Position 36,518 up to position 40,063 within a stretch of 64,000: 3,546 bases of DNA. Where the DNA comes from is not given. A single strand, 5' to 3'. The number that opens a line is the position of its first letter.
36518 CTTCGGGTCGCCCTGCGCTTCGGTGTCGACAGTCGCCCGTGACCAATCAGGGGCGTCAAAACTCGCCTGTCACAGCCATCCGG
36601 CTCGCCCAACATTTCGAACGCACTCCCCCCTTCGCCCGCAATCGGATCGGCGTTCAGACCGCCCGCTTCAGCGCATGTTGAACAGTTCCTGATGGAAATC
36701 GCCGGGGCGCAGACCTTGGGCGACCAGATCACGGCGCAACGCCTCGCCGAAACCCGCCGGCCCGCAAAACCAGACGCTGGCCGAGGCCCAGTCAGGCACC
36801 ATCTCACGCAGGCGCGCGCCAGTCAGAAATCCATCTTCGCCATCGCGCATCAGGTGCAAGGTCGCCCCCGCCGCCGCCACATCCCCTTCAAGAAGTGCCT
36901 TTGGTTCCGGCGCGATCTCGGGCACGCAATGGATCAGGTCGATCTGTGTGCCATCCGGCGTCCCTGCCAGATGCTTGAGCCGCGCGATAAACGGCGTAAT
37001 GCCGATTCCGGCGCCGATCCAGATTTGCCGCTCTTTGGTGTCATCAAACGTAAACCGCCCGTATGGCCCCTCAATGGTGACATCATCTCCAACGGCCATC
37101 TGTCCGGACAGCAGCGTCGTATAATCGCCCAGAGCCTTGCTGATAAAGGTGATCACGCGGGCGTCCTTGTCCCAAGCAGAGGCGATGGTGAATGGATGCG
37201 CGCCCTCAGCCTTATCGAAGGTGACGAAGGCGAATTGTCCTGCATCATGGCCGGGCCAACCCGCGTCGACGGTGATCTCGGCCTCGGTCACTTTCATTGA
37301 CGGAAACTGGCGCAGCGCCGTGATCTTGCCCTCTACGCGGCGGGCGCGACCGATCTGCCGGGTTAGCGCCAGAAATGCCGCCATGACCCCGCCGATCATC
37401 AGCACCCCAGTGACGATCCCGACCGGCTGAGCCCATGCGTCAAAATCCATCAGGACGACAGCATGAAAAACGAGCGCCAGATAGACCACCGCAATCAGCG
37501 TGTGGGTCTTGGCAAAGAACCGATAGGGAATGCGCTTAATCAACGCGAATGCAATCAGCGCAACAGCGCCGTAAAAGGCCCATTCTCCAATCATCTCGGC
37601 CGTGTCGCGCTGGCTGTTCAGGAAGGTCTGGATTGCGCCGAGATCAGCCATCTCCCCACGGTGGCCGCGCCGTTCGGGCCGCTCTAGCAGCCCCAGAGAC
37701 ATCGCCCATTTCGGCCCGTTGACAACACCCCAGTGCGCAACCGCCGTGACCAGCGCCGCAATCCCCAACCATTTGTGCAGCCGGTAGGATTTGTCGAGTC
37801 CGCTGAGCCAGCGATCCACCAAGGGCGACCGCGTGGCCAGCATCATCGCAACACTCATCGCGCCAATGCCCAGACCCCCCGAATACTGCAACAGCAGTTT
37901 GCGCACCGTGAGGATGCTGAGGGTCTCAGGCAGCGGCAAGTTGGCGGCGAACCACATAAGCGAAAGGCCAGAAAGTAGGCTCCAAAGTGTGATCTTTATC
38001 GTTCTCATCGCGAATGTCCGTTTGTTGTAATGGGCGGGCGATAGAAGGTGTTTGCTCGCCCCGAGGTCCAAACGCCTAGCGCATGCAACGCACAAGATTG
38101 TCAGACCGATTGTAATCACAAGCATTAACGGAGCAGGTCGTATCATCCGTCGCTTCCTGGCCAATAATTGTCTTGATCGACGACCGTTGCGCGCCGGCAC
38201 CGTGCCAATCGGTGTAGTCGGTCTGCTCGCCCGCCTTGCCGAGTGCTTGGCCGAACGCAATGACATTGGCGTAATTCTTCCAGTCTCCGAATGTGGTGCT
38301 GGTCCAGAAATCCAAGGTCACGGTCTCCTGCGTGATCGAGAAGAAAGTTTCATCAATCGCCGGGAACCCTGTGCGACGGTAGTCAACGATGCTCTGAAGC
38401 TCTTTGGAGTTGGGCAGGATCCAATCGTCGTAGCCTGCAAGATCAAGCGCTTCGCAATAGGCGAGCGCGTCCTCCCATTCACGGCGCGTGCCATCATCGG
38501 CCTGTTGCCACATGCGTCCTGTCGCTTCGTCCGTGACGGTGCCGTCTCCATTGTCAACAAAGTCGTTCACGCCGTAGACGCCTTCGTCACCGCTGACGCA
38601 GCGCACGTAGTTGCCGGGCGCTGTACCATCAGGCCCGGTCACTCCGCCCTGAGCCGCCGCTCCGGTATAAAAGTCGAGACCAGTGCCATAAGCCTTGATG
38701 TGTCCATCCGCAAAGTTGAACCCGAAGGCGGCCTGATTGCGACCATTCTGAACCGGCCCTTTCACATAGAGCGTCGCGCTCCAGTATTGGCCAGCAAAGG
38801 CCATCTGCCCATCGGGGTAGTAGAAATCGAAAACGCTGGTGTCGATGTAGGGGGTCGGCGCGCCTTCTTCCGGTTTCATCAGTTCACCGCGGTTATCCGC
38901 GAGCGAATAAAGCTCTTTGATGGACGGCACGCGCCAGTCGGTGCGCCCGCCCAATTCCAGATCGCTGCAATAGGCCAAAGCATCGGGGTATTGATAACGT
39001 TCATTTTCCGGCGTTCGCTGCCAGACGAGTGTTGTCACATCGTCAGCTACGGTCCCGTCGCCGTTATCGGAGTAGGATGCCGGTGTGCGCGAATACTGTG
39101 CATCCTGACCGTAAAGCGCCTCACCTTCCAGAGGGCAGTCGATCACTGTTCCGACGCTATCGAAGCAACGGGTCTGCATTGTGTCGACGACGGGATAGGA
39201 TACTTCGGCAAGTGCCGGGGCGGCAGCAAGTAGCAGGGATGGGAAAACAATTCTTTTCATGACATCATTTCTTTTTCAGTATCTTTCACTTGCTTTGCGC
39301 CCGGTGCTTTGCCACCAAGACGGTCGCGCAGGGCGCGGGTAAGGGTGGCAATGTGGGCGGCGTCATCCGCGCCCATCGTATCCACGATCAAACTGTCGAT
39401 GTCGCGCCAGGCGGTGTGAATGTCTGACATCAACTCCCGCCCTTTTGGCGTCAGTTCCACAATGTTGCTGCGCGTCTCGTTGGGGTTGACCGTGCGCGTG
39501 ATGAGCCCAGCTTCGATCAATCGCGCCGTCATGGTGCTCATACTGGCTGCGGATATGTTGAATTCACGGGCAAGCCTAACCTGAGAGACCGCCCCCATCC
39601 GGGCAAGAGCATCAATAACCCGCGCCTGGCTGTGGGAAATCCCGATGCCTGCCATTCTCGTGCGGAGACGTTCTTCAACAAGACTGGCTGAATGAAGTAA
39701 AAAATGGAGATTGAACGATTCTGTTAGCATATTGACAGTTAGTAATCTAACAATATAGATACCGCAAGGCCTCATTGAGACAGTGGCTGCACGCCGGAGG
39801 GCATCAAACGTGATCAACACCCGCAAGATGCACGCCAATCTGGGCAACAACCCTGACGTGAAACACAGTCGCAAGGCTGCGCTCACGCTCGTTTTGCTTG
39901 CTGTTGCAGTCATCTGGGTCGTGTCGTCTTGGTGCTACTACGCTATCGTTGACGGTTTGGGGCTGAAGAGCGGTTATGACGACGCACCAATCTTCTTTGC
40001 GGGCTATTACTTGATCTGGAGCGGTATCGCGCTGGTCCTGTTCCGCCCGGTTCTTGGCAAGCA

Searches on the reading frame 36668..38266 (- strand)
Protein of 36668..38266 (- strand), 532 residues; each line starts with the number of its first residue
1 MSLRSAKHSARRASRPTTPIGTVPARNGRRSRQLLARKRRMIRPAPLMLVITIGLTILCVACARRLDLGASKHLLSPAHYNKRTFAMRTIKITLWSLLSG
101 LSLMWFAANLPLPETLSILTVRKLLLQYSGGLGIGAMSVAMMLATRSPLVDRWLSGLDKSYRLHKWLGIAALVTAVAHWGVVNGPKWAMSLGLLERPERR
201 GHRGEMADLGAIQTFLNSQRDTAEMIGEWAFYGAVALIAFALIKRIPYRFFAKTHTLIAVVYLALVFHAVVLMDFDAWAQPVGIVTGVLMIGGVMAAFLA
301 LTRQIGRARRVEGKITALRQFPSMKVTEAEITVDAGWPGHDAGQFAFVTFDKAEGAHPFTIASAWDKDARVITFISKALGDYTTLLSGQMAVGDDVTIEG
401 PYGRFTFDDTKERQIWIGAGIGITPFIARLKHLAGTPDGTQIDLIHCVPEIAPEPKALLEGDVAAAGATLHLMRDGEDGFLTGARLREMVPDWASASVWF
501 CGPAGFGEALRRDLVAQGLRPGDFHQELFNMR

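Call 25: search_protein_families(library=pfam, proteins=[window:36668-38266:-])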
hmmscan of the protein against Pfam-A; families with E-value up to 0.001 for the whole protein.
window:36668-38266:- (532 aa): 2 families
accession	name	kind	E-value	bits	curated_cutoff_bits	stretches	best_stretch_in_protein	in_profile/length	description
PF01794.25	Ferric_reduct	-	6.1e-15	55.8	28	1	130-266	2-121/121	Ferric reductase like transmembrane component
PF08022.18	FAD_binding_8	-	0.00032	21.2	22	1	341-403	31-106/109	FAD-binding domain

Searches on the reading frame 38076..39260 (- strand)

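Call 25: search_protein_families(library=pfam, proteins=[window:38076-39260:-])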
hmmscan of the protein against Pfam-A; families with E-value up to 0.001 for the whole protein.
window:38076-39260:- (394 aa): 1 family
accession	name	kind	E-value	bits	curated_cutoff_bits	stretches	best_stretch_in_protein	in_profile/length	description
PF07603.17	Lcl_C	-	8e-45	152.4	34.9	2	240-343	1-104/117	Lcl C-terminal domain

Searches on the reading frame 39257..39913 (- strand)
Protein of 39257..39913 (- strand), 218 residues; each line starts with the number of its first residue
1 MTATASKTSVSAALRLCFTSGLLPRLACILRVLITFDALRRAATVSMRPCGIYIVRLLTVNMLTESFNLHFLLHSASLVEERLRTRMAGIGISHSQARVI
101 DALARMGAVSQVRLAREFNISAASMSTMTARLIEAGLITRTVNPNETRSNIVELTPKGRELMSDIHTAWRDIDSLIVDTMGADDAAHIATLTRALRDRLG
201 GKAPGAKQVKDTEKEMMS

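Call 25: search_protein_families(library=pfam, proteins=[window:39257-39913:-])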
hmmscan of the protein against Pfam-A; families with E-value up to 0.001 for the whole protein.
window:39257-39913:- (218 aa): 6 families
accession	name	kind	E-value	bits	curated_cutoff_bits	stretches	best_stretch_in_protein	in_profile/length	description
PF12802.13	MarR_2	-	1.7e-12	47.7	27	1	91-148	2-60/61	MarR family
PF01047.28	MarR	-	3.4e-10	40.1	24.6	1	92-148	1-57/59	MarR family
PF13463.12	HTH_27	-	0.0001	22.9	22.2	1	96-158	5-68/68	Winged helix DNA-binding domain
PF21863.2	HTH_67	-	0.0005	20.2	27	1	91-199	167-261/268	Helix-turn-helix family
PF13601.12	HTH_34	-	0.00069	20.2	27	0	99-164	5-71/80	Winged helix DNA-binding domain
PF13412.12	HTH_24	-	0.00082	19.3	21.9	0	98-139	7-48/48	Winged helix-turn-helix DNA-binding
